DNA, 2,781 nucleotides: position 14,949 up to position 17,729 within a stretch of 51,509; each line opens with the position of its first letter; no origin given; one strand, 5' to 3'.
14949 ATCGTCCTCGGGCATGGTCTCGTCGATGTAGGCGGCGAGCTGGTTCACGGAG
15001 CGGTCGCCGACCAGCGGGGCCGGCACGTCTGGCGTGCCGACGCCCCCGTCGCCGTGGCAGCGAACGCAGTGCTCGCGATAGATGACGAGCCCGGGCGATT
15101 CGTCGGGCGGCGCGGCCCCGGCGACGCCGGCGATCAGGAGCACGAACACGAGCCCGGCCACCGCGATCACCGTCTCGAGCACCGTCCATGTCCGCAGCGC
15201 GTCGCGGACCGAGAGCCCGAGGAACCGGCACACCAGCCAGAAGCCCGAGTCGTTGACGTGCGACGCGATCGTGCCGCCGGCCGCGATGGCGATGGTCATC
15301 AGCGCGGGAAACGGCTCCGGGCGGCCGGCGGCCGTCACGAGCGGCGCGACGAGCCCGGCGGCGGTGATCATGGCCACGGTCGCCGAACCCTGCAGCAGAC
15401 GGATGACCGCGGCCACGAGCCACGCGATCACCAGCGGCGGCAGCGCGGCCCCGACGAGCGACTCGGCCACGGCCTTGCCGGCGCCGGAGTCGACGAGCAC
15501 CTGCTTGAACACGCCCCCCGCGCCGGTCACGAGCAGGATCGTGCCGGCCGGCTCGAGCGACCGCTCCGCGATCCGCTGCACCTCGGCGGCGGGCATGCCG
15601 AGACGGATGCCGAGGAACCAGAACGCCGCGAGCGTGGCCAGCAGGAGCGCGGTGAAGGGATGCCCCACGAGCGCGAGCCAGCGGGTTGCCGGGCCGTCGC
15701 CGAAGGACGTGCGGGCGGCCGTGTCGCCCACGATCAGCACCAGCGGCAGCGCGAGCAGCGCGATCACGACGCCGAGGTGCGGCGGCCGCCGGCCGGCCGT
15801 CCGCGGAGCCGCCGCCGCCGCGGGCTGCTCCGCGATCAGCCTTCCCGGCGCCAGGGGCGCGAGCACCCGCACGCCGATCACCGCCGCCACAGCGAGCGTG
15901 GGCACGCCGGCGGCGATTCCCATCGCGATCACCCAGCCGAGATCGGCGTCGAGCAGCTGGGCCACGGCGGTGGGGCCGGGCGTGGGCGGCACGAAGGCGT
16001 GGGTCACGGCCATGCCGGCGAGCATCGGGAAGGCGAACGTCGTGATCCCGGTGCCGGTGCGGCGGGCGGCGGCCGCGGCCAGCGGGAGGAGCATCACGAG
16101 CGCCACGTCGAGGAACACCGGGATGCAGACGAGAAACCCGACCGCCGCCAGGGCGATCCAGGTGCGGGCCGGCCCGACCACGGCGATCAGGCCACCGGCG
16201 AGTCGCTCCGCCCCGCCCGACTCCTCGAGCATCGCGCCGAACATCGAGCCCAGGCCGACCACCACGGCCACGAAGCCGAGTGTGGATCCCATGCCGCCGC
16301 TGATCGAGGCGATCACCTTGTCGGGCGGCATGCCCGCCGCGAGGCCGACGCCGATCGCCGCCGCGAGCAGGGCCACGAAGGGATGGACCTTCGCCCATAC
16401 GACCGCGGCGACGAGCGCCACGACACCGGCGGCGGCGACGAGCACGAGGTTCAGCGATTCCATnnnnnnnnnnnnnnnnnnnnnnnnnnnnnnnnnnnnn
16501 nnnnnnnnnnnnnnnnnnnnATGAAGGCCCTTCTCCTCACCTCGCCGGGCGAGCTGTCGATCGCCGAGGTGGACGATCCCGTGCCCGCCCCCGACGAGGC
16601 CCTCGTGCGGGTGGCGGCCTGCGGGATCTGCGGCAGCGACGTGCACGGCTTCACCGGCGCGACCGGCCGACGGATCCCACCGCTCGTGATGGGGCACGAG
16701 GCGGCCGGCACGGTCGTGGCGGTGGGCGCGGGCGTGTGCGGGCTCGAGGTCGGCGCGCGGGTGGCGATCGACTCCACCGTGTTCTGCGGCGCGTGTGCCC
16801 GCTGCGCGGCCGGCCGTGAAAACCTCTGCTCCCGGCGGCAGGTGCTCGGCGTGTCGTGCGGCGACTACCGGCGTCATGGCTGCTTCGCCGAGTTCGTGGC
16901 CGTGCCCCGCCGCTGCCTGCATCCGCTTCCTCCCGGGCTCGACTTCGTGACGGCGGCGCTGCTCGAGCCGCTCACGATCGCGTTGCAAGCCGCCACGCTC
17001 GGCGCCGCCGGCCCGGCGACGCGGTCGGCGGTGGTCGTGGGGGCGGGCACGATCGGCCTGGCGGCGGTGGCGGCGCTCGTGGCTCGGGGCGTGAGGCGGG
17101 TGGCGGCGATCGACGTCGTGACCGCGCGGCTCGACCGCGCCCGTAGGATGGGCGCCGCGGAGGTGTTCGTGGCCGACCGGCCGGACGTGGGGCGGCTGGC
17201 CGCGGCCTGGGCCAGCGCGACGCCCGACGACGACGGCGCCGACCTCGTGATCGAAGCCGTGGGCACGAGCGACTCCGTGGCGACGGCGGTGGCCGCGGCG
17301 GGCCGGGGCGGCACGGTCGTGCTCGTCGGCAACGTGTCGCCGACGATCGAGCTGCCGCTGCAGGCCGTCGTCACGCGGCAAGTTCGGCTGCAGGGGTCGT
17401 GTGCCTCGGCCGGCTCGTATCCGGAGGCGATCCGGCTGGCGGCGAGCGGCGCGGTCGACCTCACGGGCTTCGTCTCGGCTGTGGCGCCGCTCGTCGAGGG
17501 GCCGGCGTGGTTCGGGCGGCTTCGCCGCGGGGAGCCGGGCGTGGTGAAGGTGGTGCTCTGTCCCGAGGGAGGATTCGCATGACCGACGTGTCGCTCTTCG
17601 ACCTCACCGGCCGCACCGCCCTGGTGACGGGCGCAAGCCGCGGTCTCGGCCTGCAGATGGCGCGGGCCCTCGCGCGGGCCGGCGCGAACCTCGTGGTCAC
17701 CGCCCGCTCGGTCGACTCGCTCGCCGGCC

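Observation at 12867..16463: GntP permease reads through, with no stop codon, into a cytochrome-c / PA14 / DUF1592-family periplasmic protein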

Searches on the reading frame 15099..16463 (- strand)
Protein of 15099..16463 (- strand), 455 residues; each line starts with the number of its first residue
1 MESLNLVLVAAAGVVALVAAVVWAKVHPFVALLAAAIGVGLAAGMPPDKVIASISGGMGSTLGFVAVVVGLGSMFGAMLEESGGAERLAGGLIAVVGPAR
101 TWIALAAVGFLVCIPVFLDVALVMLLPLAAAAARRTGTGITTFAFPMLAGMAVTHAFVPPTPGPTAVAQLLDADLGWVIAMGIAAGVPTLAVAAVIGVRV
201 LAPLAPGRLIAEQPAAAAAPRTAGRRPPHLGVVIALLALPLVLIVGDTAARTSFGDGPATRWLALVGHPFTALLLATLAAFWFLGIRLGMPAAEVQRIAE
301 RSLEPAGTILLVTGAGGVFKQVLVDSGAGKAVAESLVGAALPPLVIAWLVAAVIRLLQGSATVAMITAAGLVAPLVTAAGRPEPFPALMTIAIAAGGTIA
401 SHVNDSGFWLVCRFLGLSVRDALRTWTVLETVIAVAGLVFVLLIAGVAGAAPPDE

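Call 21: search_solved_structures(query=window:15120-16463:-, max_evalue=0.01)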
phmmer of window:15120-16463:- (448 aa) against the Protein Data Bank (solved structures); distinct sequences matched with E-value up to 0.01: 0.
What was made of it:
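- No experimental topology for this GntP is available here, and no solved GntP structure exists (call 21).
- Tried and rejected: A sequence search of the PDB with the GntP part found nothing (call 21).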

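Call 24: find_homologous_proteins(query=window:15099-16463:-, max_evalue=1e-20)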
Query window:15099-16463:- (455 aa): 6002 proteins with E <= 1e-20 among 8000 candidates; the best 120 are listed.
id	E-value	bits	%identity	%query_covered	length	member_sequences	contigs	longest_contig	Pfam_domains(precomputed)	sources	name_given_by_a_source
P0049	8.4e-211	719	81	99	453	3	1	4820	PF03600.23,PF02447.23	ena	-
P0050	1.0e-189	649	77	93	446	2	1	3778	PF03600.23,PF02447.23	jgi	jgi:Gnt-I system low-affinity gluconate transporter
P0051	8.3e-188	643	74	95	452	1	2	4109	PF03600.23,PF02447.23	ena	-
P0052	1.6e-186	639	75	94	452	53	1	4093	PF03600.23,PF02447.23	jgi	jgi:Gnt-I system low-affinity gluconate transporter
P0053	1.8e-185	635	74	99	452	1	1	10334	PF03600.23,PF02447.23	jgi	-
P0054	1.5e-184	632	74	93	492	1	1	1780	PF03600.23,PF02447.23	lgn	-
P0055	2.9e-184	631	74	90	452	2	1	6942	PF03600.23,PF02447.23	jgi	jgi:Gnt-I system low-affinity gluconate transporter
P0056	9.0e-184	630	74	93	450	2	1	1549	PF03600.23,PF02447.23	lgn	-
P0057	3.4e-183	628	72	94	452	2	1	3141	PF03600.23,PF02447.23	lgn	-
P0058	3.8e-182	624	72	93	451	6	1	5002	PF03600.23,PF02447.23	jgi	jgi:Gnt-I system low-affinity gluconate transporter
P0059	2.4e-181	622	71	93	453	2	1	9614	PF03600.23,PF02447.23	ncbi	-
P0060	2.4e-181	622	75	93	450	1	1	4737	PF03600.23,PF02447.23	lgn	-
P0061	1.8e-179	616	70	99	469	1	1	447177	PF03600.23,PF02447.23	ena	-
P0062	3.5e-179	615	70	99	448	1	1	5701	PF03600.23,PF02447.23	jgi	-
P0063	1.2e-178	613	71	99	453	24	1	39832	PF03600.23,PF02447.23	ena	-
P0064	1.7e-176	606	68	99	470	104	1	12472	PF03600.23,PF02447.23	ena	-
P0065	2.2e-176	606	71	98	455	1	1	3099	PF03600.23,PF02447.23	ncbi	ncbi:MAG: hypothetical protein RLZZ440_1162 [Planctomycetota bacterium]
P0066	1.4e-175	603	68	99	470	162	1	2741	PF03600.23,PF02447.23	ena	-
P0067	8.1e-174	597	70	97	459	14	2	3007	PF03600.23,PF02447.23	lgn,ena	-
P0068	6.2e-173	594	70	97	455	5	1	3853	PF03600.23,PF02447.23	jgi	jgi:Gnt-I system low-affinity gluconate transporter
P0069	1.6e-171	590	69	97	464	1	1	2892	PF03600.23,PF02447.23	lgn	-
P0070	1.2e-170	587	68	99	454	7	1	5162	PF03600.23,PF02447.23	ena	-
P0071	2.2e-170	586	67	99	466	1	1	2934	PF03600.23,PF02447.23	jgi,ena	-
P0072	1.0e-164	567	68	99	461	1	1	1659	PF03600.23,PF02447.23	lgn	-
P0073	3.7e-163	562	66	98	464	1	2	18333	PF03600.23,PF02447.23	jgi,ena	jgi:Gnt-I system low-affinity gluconate transporter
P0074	4.0e-163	562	66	98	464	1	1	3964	PF03600.23,PF02447.23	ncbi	-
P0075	5.2e-163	561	65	98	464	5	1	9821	PF03600.23,PF02447.23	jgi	jgi:Gnt-I system low-affinity gluconate transporter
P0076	1.0e-162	560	66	98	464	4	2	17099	PF03600.23,PF02447.23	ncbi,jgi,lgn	-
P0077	4.1e-162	559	65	98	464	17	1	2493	PF03600.23,PF02447.23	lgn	-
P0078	4.6e-162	558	65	98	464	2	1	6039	PF03600.23,PF02447.23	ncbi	-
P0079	5.0e-162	558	67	97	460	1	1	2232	PF03600.23,PF02447.23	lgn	-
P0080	8.8e-162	557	66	97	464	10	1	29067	PF03600.23,PF02447.23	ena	-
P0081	2.1e-160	553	65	97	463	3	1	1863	PF03600.23,PF02447.23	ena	-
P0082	9.3e-160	551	65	97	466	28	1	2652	PF03600.23,PF02447.23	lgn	-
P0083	2.1e-158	546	64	97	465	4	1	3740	PF03600.23,PF02447.23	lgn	-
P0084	2.7e-146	506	69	82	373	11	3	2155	PF03600.23,PF02447.23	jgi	jgi:Gnt-I system low-affinity gluconate transporter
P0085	8.5e-134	465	69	77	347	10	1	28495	PF03600.23,PF02447.23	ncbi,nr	ncbi:GntP family permease, partial [Pirellulales bacterium]|nr:GntP family permease [Pirellulales ba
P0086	3.9e-127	443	51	97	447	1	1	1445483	PF03600.23,PF02447.23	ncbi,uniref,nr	ncbi:GntP family permease [Fictibacillus arsenicus]|uniref:Gluconate transporter n=1 Tax=Fictibacill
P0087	9.6e-127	442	51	97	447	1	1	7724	PF03600.23,PF02447.23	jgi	jgi:Gnt-I system low-affinity gluconate transporter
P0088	2.3e-126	441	51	97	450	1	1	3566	PF03600.23,PF02447.23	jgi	jgi:Gnt-I system low-affinity gluconate transporter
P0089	2.3e-126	441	51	97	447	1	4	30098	PF03600.23,PF02447.23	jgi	jgi:Gnt-I system low-affinity gluconate transporter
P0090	2.3e-126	441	51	97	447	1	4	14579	PF03600.23,PF02447.23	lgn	-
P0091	2.8e-126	440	51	97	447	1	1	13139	PF03600.23,PF02447.23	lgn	-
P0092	3.5e-126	440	51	97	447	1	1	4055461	PF03600.23,PF02447.23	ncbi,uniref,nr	ncbi:gluconate transporter [Fictibacillus arsenicus]|uniref:Gluconate transporter n=1 Tax=Fictibacil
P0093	3.5e-126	440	51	97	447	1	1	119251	PF03600.23,PF02447.23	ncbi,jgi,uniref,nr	ncbi:GntP family permease [Fictibacillus halophilus]|jgi:Gnt-I system low-affinity gluconate transpo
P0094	4.7e-126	440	51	97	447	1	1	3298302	PF03600.23,PF02447.23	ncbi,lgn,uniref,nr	ncbi:GntP family permease [Fictibacillus sp. BK138]|uniref:GntP family permease n=1 Tax=Fictibacillu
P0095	7.5e-126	439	51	97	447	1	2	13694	PF03600.23,PF02447.23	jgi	jgi:Gnt-I system low-affinity gluconate transporter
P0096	1.2e-125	438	51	98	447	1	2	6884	PF03600.23,PF02447.23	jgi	jgi:Gnt-I system low-affinity gluconate transporter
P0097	1.6e-125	438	70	72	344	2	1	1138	PF02447.23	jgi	jgi:Gnt-I system low-affinity gluconate transporter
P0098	1.7e-125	438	51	97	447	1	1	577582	PF03600.23,PF02447.23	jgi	jgi:Gnt-I system low-affinity gluconate transporter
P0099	2.3e-125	437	51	98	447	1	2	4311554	PF03600.23,PF02447.23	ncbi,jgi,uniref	ncbi:GntP family permease [Bacillus seohaeanensis]|jgi:Gnt-I system low-affinity gluconate transport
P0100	3.1e-125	437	51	97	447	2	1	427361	PF03600.23,PF02447.23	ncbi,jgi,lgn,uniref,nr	ncbi:GntP family permease [Fictibacillus nanhaiensis]|jgi:Gnt-I system low-affinity gluconate transp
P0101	6.1e-125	436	51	97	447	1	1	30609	PF03600.23,PF02447.23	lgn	-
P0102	7.1e-125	436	50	97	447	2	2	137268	PF03600.23,PF02447.23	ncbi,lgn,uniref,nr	ncbi:gluconate:H+ symporter [Fictibacillus phosphorivorans]|uniref:GntT/GntP/DsdX family permease n=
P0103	7.4e-125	436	52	98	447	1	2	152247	PF03600.23,PF02447.23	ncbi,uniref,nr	ncbi:gluconate:H+ symporter [Paenactinomyces guangxiensis]|uniref:Gluconate transporter n=1 Tax=Paen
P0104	9.9e-125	435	50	98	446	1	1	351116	PF03600.23,PF02447.23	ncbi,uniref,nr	ncbi:gluconate:H+ symporter [Planococcus salinus]|uniref:Gluconate transporter n=1 Tax=Planococcus s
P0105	1.8e-124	434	49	97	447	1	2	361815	PF03600.23,PF02447.23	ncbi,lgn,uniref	ncbi:GntP family permease [Pseudogracilibacillus sp. SE30717A]|uniref:GntP family permease n=1 Tax=P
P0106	1.9e-124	434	51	95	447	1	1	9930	PF03600.23,PF02447.23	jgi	-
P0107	2.0e-124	434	51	97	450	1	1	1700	PF03600.23,PF02447.23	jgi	-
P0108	2.4e-124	434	51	97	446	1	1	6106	PF03600.23,PF02447.23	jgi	jgi:Gnt-I system low-affinity gluconate transporter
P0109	3.0e-124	434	50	98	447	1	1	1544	PF03600.23,PF02447.23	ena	-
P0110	4.7e-124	433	50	98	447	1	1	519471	PF03600.23,PF02447.23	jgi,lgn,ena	-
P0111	5.0e-124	433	51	98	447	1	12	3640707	PF03600.23,PF02447.23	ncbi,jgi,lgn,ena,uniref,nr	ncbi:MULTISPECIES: GntP family permease [Geobacillus]|jgi:Gnt-I system low-affinity gluconate transp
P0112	5.2e-124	433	51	98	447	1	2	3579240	PF03600.23,PF02447.23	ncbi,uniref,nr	ncbi:gluconate transporter [Geobacillus sp. 46C-IIa]|uniref:GntP family permease n=1 Tax=Geobacillus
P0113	5.3e-124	433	49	98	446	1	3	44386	PF03600.23,PF02447.23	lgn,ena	-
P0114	7.7e-124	432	51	98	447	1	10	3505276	PF03600.23,PF02447.23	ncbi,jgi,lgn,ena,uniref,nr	ncbi:GntP family permease [Geobacillus thermodenitrificans]|jgi:Gnt-I system low-affinity gluconate 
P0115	7.9e-124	432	52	92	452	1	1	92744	PF03600.23,PF02447.23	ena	-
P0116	9.4e-124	432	51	92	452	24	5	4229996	PF03600.23,PF02447.23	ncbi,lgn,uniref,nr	ncbi:GntT/GntP/DsdX family permease [Cobetia sp. AM6]|uniref:GntT/GntP/DsdX family permease n=1 Tax=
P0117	1.0e-123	432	51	97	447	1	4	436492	PF03600.23,PF02447.23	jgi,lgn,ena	-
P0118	1.0e-123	432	51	97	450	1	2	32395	PF03600.23,PF02447.23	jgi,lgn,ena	-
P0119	1.0e-123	432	50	97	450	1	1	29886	PF03600.23,PF02447.23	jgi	-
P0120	1.0e-123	432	50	98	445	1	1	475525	PF03600.23,PF02447.23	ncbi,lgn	-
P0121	1.1e-123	432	50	98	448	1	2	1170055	PF03600.23,PF02447.23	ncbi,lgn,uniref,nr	ncbi:Gnt-I system low-affinity gluconate transporter [Evansella caseinilytica]|uniref:Gnt-I system l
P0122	1.2e-123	432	51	98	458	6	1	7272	PF06808.19,PF03600.23,PF04165.18,PF02447.23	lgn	-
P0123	1.3e-123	432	51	97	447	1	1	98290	PF03600.23,PF02447.23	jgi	-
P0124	1.3e-123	432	52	92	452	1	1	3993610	PF03600.23,PF02447.23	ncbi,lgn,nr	ncbi:gluconate transporter [bacterium Scap17]|nr:gluconate transporter [bacterium Scap17]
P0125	1.9e-123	431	51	97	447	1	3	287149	PF03600.23,PF02447.23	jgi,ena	-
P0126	1.9e-123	431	50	98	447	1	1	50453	PF03600.23,PF02447.23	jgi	-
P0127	2.0e-123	431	51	98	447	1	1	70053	PF03600.23,PF02447.23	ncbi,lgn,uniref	ncbi:GntP family permease [Geobacillus subterraneus]|uniref:GntP family permease n=1 Tax=Geobacillus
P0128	2.6e-123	431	49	98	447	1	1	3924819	PF03600.23,PF02447.23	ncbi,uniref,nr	ncbi:GntP family permease [Lentibacillus sp. Marseille-P4043]|uniref:GntP family permease n=1 Tax=Le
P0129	3.2e-123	430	51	92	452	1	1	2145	PF03600.23,PF02447.23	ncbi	-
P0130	3.4e-123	430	49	98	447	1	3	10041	PF03600.23,PF02447.23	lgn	-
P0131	3.5e-123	430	51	97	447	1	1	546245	PF03600.23,PF02447.23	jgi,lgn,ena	-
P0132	3.8e-123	430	50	98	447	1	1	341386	PF03600.23,PF02447.23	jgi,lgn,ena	-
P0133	4.3e-123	430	51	98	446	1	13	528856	PF03600.23,PF02447.23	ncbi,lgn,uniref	ncbi:gluconate:H+ symporter [Planococcus chinensis]|uniref:Gluconate:H+ symporter n=1 Tax=Planococcu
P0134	4.5e-123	430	50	99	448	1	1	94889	PF03600.23,PF02447.23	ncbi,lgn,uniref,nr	ncbi:GntP family permease [Domibacillus indicus]|uniref:GntP family permease n=1 Tax=Domibacillus in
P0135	4.9e-123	430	50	98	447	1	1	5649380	PF03600.23,PF02447.23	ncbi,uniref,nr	ncbi:GntT/GntP/DsdX family permease [Priestia abyssalis]|uniref:GntT/GntP/DsdX family permease n=1 T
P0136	5.2e-123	430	51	92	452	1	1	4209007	PF03600.23,PF02447.23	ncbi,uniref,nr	ncbi:gluconate transporter [Cobetia sp. cqz5-12]|uniref:GntP family permease n=1 Tax=Cobetia sp. cqz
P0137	8.1e-123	429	51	98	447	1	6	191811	PF03600.23,PF02447.23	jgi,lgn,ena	-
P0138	1.0e-122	429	50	98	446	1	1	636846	PF03600.23,PF02447.23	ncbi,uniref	ncbi:GntT/GntP/DsdX family permease [Planococcus sp. FY231025]|uniref:GntT/GntP/DsdX family permease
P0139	1.3e-122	428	50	95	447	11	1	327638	PF03600.23,PF02447.23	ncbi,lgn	ncbi:gluconate:H+ symporter [Sutcliffiella halmapala]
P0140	1.4e-122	428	50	96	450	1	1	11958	PF03600.23,PF04165.18,PF02447.23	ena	-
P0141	1.4e-122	428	50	97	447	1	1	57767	PF03600.23,PF02447.23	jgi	jgi:Gnt-I system low-affinity gluconate transporter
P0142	1.4e-122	428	51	92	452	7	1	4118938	PF03600.23,PF02447.23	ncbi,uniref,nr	ncbi:GntP family permease [Cobetia sp. L2A1]|uniref:GntP family permease n=1 Tax=Cobetia sp. L2A1 Ta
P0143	1.4e-122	428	54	96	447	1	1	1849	PF03600.23,PF02447.23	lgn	-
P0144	1.8e-122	428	50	99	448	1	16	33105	PF03600.23,PF02447.23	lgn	-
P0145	1.9e-122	428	50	97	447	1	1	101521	PF03600.23,PF04165.18,PF02447.23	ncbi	ncbi:GntP family permease [Virgibacillus sp. FSP13]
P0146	1.9e-122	428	52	96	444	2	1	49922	PF03600.23,PF02447.23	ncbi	-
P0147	2.3e-122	428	50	98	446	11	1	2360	PF03600.23,PF02447.23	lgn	-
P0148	2.4e-122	427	50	98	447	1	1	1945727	PF03600.23,PF02447.23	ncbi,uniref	ncbi:gluconate:H+ symporter [Planococcus dechangensis]|uniref:Gluconate:H+ symporter n=1 Tax=Planoco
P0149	2.6e-122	427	50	98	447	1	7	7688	PF03600.23,PF02447.23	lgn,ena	-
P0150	2.7e-122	427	50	99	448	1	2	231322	PF03600.23,PF02447.23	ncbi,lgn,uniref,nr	ncbi:gluconate:H+ symporter [Domibacillus enclensis]|uniref:Gluconate transporter n=1 Tax=Domibacill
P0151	2.7e-122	427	52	92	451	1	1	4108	PF02447.23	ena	-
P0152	2.8e-122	427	50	96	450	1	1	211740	PF03600.23,PF02447.23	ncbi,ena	-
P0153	2.8e-122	427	50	98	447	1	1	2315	PF03600.23,PF04165.18,PF02447.23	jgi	jgi:Gnt-I system low-affinity gluconate transporter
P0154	3.0e-122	427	50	98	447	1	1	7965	PF03600.23,PF02447.23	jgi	jgi:Gnt-I system low-affinity gluconate transporter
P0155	3.0e-122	427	49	98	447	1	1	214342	PF03600.23,PF02447.23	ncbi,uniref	ncbi:gluconate:H+ symporter [Lentibacillus sp. N15]|uniref:GntT/GntP/DsdX family permease n=1 Tax=Le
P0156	3.6e-122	427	50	98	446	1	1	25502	PF03600.23,PF02447.23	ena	-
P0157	4.2e-122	427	50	98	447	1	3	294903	PF03600.23,PF02447.23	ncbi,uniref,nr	ncbi:GntP family permease [Planococcus sp. CP5-4]|uniref:GntT/GntP/DsdX family permease n=1 Tax=uncl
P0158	4.5e-122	427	50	97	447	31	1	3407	PF06808.19,PF03600.23,PF02447.23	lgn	-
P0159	5.1e-122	426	51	94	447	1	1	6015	PF03600.23,PF02447.23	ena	-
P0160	5.3e-122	426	50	98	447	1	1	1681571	PF03600.23,PF02447.23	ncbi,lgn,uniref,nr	ncbi:GntT/GntP/DsdX family permease [Planococcus maritimus]|uniref:GntT/GntP/DsdX family permease n=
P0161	5.3e-122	426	50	96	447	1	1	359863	PF03600.23,PF02447.23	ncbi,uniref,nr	ncbi:gluconate transporter [Bacillus salacetis]|uniref:Gluconate transporter n=1 Tax=Bacillus salace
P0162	5.8e-122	426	50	98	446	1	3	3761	PF03600.23,PF02447.23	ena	-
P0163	5.9e-122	426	50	98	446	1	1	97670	PF03600.23,PF02447.23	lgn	-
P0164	7.1e-122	426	50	98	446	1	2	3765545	PF03600.23,PF02447.23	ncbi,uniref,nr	ncbi:gluconate transporter [Planococcus antarcticus DSM 14505]|uniref:Gluconate transporter n=1 Tax=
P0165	7.1e-122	426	50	98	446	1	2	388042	PF03600.23,PF02447.23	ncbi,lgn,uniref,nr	ncbi:Gnt-I system low-affinity gluconate transporter [Planomicrobium koreense]|uniref:Gnt-I system l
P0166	7.6e-122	426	50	98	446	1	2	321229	PF03600.23,PF02447.23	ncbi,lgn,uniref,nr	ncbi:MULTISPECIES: gluconate:H+ symporter [Anoxybacillus]|uniref:GntT/GntP/DsdX family permease n=1 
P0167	8.0e-122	426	49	98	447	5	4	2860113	PF03600.23,PF02447.23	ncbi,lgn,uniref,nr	ncbi:gluconate transporter [Lentibacillus populi]|uniref:Gluconate transporter n=1 Tax=Lentibacillus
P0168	8.0e-122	426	54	96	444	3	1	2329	PF02447.23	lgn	-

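Call 26: find_encoding_contigs(protein=P0049, flank=6000, max_places=3)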
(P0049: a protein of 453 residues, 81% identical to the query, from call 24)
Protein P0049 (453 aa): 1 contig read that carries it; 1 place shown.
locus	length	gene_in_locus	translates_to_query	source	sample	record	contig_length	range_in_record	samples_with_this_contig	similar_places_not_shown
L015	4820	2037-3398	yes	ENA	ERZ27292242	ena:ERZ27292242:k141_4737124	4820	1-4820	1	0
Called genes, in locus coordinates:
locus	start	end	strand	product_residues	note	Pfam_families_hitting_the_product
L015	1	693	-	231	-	?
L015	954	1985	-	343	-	PF08240:ADH_N, PF16912:Glu_dehyd_C (faint), PF00107:ADH_zinc_N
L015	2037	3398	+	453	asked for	PF02447:GntP_permease, PF03600:CitMHS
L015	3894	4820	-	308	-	?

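Call 27: find_encoding_contigs(protein=P0053, flank=8000, max_places=3)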
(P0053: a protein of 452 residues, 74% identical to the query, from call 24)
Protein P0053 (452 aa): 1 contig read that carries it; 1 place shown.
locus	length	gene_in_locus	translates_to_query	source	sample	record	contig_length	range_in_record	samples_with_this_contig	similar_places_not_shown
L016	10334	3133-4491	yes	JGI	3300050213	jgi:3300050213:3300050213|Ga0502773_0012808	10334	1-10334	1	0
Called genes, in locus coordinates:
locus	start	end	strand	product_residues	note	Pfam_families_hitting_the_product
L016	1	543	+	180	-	?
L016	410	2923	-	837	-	PF02687:FtsX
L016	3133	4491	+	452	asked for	PF02447:GntP_permease, PF03600:CitMHS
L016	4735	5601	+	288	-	-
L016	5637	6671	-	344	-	PF24681:Kelch_KLHDC2_KLHL20_DRC7, PF24981:Beta-prop_ATRN-LZTR1 (weak), PF01344:Kelch_1 (faint), PF25210:Kelch_FKB95 (faint), PF13415:Beta-prop_FBX42, PF24681:Kelch_KLHDC2_KLHL20_DRC7, PF13415:Beta-prop_FBX42, PF24981:Beta-prop_ATRN-LZTR1 (weak)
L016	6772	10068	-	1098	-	PF13646:HEAT_2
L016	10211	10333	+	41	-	?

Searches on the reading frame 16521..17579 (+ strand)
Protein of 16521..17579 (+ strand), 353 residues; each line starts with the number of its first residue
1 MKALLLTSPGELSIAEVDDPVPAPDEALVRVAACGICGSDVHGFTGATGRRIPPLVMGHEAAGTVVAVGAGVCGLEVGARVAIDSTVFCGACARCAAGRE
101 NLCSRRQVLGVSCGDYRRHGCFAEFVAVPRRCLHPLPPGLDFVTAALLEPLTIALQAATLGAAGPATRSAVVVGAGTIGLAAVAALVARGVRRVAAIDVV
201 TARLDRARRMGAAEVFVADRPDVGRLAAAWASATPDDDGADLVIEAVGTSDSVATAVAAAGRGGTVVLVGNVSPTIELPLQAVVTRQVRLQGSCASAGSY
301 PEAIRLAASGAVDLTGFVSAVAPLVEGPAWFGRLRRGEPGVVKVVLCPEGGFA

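Call 46: search_protein_families(library=ncbifam, proteins=[window:16521-17579:+], max_evalue=0.00001)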
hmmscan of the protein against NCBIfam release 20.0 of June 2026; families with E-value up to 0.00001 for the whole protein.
window:16521-17579:+ (353 aa): 22 families
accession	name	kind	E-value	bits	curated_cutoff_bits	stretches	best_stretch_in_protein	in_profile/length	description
NF041097.1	keto_inos_dh_IolM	equivalog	2e-57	194.6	450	1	10-335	38-378/389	scyllo-inosose 3-dehydrogenase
NF003808.0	PRK05396.1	equivalog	1.5e-49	168.7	380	1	1-294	1-287/341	L-threonine 3-dehydrogenase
TIGR00692.1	tdh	equivalog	3e-47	161.3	458.35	1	13-340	12-334/340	L-threonine 3-dehydrogenase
NF007489.0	PRK10083.1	equivalog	3e-47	161.2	376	1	1-314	1-303/339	Zn-dependent oxidoreductase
NF007642.0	PRK10309.1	equivalog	2.1e-41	142.3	550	1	1-278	1-268/347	galactitol-1-phosphate 5-dehydrogenase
NF007375.0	PRK09880.1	equivalog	3.1e-38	131.4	469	1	25-322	28-318/344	L-idonate 5-dehydrogenase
NF010344.0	PRK13771.1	subfamily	1.1e-35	123.2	349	1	1-312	1-300/334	putative alcohol dehydrogenase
TIGR03366.1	HpnZ_proposed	hypoth_equivalog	1.6e-35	122.8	328.1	1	21-292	2-277/315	putative phosphonate catabolism associated alcohol dehydrogenase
TIGR03451.1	mycoS_dep_FDH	equivalog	7.1e-34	117.2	512.9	1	15-338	17-350/358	S-(hydroxymethyl)mycothiol dehydrogenase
TIGR03989.1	Rxyl_3153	subfamily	1.6e-32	113.2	440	1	3-294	5-314/370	NDMA-dependent alcohol dehydrogenase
NF047908.1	AldhRedAhr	equivalog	7e-29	100.7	470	1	12-298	16-288/335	NADPH-dependent aldehyde reductase Ahr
TIGR02818.1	adh_III_F_hyde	equivalog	2.3e-27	96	543.95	1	10-335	12-357/368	S-(hydroxymethyl)glutathione dehydrogenase/class III alcohol dehydrogenase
TIGR03201.1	dearomat_had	equivalog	1.1e-26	93.7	338.65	1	5-320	3-323/349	6-hydroxycyclohex-1-ene-1-carbonyl-CoA dehydrogenase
NF041172.1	AcrlCoa_red_Thmprot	equivalog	1.8e-26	92.9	500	1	1-307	1-296/334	acryloyl-CoA reductase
NF006940.0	PRK09422.1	equivalog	4.4e-25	88.3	344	1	1-312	1-303/338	alcohol dehydrogenase AdhP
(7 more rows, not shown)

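Call 47: search_protein_families(library=pfam, proteins=[window:16521-17579:+], max_evalue=0.001)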
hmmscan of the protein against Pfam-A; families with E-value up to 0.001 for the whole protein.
window:16521-17579:+ (353 aa): 3 families
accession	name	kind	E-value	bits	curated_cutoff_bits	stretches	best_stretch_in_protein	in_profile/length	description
PF08240.17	ADH_N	-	1.3e-29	103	23.5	1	24-137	2-103/104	Alcohol dehydrogenase GroES-like domain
PF00107.32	ADH_zinc_N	-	7.7e-21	74.8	31.8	1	178-308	2-128/129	Zinc-binding dehydrogenase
PF16912.11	Glu_dehyd_C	-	3.9e-08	33.5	34.9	1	145-282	4-143/211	Glucose dehydrogenase C-terminus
